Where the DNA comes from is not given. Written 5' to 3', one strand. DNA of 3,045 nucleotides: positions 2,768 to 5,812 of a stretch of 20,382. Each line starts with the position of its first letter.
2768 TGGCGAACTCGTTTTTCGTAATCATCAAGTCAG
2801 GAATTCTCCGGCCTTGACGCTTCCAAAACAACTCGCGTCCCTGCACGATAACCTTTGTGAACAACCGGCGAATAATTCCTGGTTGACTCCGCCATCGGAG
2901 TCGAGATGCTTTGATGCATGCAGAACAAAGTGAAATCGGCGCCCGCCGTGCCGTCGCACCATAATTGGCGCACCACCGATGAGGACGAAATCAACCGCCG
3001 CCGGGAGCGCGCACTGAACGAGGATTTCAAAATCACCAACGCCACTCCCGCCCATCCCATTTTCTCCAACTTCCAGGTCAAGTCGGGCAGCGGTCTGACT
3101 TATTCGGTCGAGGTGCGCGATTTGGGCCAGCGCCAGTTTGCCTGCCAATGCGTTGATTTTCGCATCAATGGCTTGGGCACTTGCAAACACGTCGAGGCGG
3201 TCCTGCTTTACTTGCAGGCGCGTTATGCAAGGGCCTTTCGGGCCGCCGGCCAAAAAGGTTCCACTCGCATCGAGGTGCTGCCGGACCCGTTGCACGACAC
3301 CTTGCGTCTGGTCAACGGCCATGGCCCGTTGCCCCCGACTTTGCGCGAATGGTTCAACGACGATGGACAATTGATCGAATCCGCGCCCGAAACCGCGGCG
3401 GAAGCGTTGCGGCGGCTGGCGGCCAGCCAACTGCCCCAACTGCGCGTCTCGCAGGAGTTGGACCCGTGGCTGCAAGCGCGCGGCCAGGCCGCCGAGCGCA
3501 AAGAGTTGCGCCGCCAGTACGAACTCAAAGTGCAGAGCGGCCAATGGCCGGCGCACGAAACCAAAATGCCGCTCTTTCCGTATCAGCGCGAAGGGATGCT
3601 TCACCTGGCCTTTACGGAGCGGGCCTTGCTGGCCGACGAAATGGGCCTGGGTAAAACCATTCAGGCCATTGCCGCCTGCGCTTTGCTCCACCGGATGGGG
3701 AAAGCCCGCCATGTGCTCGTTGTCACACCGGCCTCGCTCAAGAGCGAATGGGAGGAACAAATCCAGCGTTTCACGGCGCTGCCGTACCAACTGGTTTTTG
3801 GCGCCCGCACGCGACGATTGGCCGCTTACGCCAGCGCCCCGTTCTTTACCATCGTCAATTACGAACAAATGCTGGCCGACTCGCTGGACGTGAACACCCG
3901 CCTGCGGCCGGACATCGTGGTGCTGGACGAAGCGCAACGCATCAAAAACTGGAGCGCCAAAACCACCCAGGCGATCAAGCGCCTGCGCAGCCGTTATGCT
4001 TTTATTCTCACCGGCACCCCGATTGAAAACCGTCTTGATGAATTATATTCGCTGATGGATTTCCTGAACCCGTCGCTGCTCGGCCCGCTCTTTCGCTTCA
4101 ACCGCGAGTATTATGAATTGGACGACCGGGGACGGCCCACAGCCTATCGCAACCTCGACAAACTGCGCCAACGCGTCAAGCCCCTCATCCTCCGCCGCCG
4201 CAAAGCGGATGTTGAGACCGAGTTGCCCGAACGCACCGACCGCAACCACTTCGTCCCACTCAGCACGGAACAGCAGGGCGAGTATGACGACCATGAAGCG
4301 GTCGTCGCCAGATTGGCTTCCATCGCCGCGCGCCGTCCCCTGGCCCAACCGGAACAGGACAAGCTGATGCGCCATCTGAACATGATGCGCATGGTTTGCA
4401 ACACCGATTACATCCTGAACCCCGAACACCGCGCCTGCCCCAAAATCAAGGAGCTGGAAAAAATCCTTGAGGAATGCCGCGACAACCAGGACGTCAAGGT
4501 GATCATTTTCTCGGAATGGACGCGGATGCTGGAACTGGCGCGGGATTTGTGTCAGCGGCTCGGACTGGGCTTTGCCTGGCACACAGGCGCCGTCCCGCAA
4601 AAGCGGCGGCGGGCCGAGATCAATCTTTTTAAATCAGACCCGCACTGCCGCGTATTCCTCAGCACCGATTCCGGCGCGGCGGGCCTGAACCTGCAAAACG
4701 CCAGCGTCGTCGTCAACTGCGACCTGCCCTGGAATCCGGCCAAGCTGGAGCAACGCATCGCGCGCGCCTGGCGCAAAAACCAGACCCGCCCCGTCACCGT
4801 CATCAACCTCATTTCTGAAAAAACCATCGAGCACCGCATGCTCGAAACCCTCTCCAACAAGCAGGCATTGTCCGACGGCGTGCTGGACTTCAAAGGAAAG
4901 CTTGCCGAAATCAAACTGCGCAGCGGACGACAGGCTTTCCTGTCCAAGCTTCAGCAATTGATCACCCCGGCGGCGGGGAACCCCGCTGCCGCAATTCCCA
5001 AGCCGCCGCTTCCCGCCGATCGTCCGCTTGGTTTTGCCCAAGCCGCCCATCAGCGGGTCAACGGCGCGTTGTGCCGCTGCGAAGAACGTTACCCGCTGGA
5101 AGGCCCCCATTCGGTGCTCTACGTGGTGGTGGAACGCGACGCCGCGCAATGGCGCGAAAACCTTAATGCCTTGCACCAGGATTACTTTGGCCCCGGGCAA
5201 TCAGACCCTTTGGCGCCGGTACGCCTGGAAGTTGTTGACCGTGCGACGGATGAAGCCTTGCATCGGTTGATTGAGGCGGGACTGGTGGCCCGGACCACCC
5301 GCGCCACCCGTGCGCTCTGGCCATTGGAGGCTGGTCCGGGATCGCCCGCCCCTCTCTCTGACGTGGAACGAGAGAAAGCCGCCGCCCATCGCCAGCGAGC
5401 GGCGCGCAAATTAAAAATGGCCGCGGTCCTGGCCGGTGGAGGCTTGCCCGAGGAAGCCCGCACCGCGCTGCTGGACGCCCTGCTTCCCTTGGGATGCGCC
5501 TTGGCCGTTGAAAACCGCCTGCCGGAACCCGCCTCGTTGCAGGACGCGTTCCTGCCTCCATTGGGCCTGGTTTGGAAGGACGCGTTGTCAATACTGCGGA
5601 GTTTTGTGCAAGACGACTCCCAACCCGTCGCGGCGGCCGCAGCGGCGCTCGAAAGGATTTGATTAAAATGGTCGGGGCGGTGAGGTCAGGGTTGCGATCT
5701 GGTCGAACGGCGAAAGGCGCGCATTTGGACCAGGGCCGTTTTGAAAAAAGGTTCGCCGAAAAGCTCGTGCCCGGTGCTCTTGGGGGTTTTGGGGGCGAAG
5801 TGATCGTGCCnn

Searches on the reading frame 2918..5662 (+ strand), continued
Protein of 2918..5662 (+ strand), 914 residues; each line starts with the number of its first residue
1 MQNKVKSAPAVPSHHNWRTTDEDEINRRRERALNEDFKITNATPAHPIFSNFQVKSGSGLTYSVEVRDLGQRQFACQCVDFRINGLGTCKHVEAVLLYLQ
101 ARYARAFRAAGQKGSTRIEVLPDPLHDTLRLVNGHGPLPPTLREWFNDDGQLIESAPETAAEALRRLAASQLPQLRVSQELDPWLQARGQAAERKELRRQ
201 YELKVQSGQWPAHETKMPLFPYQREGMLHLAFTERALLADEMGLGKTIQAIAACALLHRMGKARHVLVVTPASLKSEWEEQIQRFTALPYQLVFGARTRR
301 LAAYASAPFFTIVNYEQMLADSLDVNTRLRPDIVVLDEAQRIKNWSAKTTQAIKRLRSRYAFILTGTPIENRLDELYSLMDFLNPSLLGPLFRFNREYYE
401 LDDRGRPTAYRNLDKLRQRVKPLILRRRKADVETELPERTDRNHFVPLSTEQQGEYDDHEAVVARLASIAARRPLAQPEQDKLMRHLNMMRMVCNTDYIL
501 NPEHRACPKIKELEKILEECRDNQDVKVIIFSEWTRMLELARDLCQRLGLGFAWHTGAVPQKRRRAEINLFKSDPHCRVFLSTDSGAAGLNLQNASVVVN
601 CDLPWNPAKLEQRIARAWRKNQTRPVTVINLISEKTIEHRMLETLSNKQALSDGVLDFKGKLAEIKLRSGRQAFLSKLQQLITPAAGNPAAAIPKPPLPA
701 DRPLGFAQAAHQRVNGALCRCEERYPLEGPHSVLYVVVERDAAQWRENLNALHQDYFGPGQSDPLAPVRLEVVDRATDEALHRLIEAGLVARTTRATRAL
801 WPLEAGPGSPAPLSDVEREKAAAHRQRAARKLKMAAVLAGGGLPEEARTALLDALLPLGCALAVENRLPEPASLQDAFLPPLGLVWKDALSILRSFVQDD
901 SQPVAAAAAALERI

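Call 60: search_protein_families(library=pfam, alignment_id=A3, max_evalue=0.0001)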
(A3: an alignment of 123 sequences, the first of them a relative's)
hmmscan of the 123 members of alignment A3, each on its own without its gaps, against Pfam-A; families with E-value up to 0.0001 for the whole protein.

A. member 1, L082:976-2400:- (475 aa): 1 family
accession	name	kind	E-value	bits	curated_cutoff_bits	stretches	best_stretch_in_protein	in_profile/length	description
PF22548.2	AEP-TOTE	-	3e-101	338.3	27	1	101-335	2-229/230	TOTE conflict system, Archaeo-Eukaryotic Primase domain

B. families by the number of members that match (of 123 scanned): 84 families (the first 25 are shown)
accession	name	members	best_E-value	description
PF03682.18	UPF0158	4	2.5e-13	Uncharacterised protein family (UPF0158)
PF02786.22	CPSase_L_D2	3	5.4e-69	Carbamoyl-phosphate synthase L chain, ATP binding domain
PF02787.25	CPSase_L_D3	3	6.4e-21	Carbamoyl-phosphate synthetase large chain, oligomerisation domain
PF04542.20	Sigma70_r2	3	4.2e-16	Sigma-70 region 2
PF22014.2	DUF6932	3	2.5e-05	Family of unknown function (DUF6932)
PF25596.1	CPSase_L_D1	2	1.2e-42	Carbamoyl phosphate synthase preATP-grasp domain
PF01346.23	FKBP_N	2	1.1e-25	Domain amino terminal to FKBP-type peptidyl-prolyl isomerase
PF00254.34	FKBP_C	2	2e-23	FKBP-type peptidyl-prolyl cis-trans isomerase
PF00753.33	Lactamase_B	2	7.6e-11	Metallo-beta-lactamase superfamily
PF15902.12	Sortilin-Vps10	2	6.1e-08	Sortilin, neurotensin receptor 3,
PF07394.17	DUF1501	1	1.8e-161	Protein of unknown function (DUF1501)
PF19773.5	DUF6259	1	1e-113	Domain of unknown function (DUF6259)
PF22548.2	AEP-TOTE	1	3e-101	TOTE conflict system, Archaeo-Eukaryotic Primase domain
PF00218.27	IGPS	1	2.5e-87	Indole-3-glycerol phosphate synthase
PF00834.25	Ribul_P_3_epim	1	1.3e-66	Ribulose-phosphate 3 epimerase family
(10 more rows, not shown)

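Call 69: search_protein_families(library=pfam, proteins=[L082:5641-6687:+], max_evalue=0.01)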
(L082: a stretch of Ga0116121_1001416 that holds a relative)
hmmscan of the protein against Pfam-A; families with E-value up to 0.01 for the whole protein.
L082:5641-6687:+ (349 aa): 2 families
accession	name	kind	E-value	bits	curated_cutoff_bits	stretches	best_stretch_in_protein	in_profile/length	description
PF02800.25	Gp_dh_C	-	2.6e-63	212.8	24.4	1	169-327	1-158/158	Glyceraldehyde 3-phosphate dehydrogenase, C-terminal domain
PF00044.30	Gp_dh_N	-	6.7e-32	110.2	31.7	1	3-114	1-100/101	Glyceraldehyde 3-phosphate dehydrogenase, NAD binding domain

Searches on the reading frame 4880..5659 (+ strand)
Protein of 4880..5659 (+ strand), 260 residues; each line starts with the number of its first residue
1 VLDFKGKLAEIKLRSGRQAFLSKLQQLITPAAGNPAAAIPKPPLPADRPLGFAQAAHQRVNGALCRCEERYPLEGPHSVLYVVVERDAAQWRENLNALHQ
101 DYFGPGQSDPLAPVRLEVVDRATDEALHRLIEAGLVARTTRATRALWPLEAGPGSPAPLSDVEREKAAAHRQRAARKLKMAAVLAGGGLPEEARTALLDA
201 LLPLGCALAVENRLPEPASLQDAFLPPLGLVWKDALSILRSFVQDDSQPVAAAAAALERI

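Call 50: search_protein_families(library=pfam, proteins=[window:4880-5659:+], max_evalue=1)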
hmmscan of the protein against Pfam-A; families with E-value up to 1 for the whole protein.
window:4880-5659:+ (260 aa): 0 families

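Call 74: predict_structure(alignment_id=A4)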
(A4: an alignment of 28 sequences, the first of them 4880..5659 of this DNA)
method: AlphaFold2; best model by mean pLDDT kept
length: 260 residues; sequences in the alignment: 28
mean_pLDDT: 71.1   pTM: 0.42
mean pLDDT of the five models: 71.1, 66.0, 63.1, 63.0, 61.7
residues with pLDDT >= 90: 77; 70-90: 74; 50-70: 53; < 50: 56
segments of 3 or more residues with pLDDT < 50: 1-14, 29-46, 107-111, 136-154
pLDDT, mean of each block of 10 residues (from residue 1): 37 53 58 37 49 74 70 65 76 80 58 66 59 49 37 62 94 94 92 95 95 91 88 90 91 88
secondary structure, 60 per line:
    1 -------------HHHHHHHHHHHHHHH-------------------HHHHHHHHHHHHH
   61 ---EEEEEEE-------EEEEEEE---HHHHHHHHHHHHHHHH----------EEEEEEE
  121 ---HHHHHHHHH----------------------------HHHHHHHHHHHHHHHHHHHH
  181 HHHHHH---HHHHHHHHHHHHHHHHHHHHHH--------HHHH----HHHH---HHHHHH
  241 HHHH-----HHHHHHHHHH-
elements in order: H14-28 H48-60 E64-70 E78-84 H88-103 E114-120 H124-132 H161-186 H190-211 H220-223 H228-231 H235-244 H250-259

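Call 88: search_protein_representatives(protein=window:4880-5659:+)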
Query: 260 residues. Proteins with E-value up to 0.001 (for the whole library): 318; up to 1e-10: 164; up to 1e-30: 58. The best 150 are listed.
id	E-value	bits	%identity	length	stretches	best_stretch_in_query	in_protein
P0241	2.6e-83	295.9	90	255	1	2-155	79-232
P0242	3.2e-64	233.4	63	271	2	5-130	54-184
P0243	5.5e-64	232.6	52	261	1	1-258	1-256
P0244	8.4e-64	232.0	60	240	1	9-206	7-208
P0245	1.0e-63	231.7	48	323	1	2-254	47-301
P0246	1.8e-63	230.9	57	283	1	46-260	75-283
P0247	2.1e-62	227.4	58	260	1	49-256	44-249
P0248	9.4e-62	225.3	55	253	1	46-255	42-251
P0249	5.0e-60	219.6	51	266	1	2-245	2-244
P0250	2.7e-59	217.3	49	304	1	2-258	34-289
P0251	2.1e-58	214.3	48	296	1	3-260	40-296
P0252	2.4e-58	214.1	48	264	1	34-259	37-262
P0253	4.7e-56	206.6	50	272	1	35-259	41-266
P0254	9.1e-56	205.7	61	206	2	2-132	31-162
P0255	5.5e-55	203.1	66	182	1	29-174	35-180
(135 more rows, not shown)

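Call 105: fold_search(model_id=the predicted structure, library=pdb)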
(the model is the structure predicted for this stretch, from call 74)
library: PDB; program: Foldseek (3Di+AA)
matches with E <= 10: 807; with E <= 0.001: 0
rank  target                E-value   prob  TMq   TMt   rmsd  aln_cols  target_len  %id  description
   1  9kkf_SD               4.3e-02  0.96  0.22  0.25  11.7       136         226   12  Structure of the human 40S ribosome complexed with HCV IRES and eIF3 (released 2025-12-03)
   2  6xz0                  5.5e-02  0.57  0.24  0.25  17.4       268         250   13  Crystal structure of spectinomycin adenyltransferase AAD(9) from Enterococcus faecialis with spectinomycin (released 2020-04-15)
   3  6hhs_C                5.8e-02  0.91  0.18  0.42   4.8        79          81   16  MamM CTD E289D - Cadmium form (released 2019-09-18)
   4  6hhs_E                6.1e-02  0.91  0.18  0.43   4.6        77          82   17  MamM CTD E289D - Cadmium form (released 2019-09-18)
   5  6hhs_D                6.1e-02  0.91  0.18  0.42   4.6        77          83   17  MamM CTD E289D - Cadmium form (released 2019-09-18)
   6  6h88                  6.1e-02  0.82  0.17  0.37   5.7        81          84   11  MamM CTD D249N (released 2019-08-14)
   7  3w60                  6.5e-02  0.84  0.18  0.40   6.2        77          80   17  MamM-CTD H264A (released 2014-04-16)
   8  5hsp_A                6.8e-02  0.90  0.18  0.43   4.9        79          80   18  MamM CTD M250L (released 2016-11-30)
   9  6h8a                  7.2e-02  0.90  0.18  0.43   4.9        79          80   16  MamM CTD D249N - Cadmium form (released 2019-08-14)
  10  6hhs_G                7.2e-02  0.89  0.18  0.43   4.8        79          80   16  MamM CTD E289D - Cadmium form (released 2019-09-18)
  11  6sxj                  7.2e-02  0.47  0.23  0.24  15.8       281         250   11  Crystal structure of spectinomycin adenyltransferase AAD(9) from Enterococcus faecialis (released 2020-04-15)
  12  4bsz_A                7.7e-02  0.94  0.21  0.28   7.9       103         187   14  Crystal Structure of the Yeast Ribosomal Protein Rps3 in Complex with its Chaperone Yar1 (released 2013-09-04)
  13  3w64_D                7.7e-02  0.89  0.19  0.43   4.8        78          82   15  MamM-CTD 215-293 (released 2014-04-16)
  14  6hhs_A                7.7e-02  0.89  0.18  0.43   4.6        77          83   17  MamM CTD E289D - Cadmium form (released 2019-09-18)
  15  6h5m                  7.7e-02  0.82  0.18  0.39   6.3        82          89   18  MamM CTD H264E - Zinc form 1 (released 2019-08-07)
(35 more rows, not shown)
